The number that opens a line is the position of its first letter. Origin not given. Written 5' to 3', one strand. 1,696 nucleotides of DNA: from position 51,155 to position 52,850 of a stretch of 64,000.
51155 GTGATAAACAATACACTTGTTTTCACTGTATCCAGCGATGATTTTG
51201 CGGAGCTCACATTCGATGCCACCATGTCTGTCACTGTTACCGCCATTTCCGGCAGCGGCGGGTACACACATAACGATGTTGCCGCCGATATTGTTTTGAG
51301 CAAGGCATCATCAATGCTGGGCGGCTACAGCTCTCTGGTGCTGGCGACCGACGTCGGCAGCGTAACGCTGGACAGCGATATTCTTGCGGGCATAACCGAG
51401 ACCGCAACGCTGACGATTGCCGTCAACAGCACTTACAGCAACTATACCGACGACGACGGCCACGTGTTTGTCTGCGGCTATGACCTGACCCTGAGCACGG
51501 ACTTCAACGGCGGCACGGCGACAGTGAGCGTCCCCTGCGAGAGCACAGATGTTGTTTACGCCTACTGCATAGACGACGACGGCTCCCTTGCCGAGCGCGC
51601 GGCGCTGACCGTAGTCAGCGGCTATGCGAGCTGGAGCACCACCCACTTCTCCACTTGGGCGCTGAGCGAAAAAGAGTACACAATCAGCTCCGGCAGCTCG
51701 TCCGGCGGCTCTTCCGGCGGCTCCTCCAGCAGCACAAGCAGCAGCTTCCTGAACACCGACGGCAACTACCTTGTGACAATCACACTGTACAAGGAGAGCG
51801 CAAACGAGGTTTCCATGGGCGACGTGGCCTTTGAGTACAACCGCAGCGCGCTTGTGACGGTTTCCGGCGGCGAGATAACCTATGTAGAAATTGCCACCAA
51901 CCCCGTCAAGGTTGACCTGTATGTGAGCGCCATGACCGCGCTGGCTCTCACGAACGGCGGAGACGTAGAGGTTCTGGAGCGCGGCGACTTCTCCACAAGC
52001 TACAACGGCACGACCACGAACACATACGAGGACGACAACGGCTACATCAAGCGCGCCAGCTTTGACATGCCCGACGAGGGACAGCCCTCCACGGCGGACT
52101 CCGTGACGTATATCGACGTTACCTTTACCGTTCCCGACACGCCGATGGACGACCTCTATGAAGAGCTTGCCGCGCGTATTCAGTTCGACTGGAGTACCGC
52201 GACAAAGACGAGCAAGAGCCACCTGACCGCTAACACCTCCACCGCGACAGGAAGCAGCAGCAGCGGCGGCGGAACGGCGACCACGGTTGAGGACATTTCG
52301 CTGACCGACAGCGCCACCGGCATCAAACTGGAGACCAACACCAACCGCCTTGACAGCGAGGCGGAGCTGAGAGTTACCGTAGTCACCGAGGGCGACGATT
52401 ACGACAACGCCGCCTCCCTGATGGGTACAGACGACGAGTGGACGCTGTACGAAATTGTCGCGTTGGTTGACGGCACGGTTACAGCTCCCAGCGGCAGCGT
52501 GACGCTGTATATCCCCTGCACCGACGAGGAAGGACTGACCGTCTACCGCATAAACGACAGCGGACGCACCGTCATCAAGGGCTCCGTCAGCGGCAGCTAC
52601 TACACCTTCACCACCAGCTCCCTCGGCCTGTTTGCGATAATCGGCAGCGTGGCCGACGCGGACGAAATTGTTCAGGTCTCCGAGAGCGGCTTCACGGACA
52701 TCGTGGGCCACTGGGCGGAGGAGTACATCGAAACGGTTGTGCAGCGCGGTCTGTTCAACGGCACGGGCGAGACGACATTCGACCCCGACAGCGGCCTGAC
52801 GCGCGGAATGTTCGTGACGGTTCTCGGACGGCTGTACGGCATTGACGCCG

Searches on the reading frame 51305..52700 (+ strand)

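Call 69: search_protein_families(library=pfam, proteins=[window:51305-52700:+], max_evalue=0.05)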
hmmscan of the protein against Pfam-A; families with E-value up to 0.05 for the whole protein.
window:51305-52700:+ (465 aa): 1 family
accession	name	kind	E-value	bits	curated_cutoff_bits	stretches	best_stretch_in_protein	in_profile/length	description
PF05031.18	NEAT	-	0.015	16.2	32.8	0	152-223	5-71/119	Iron Transport-associated domain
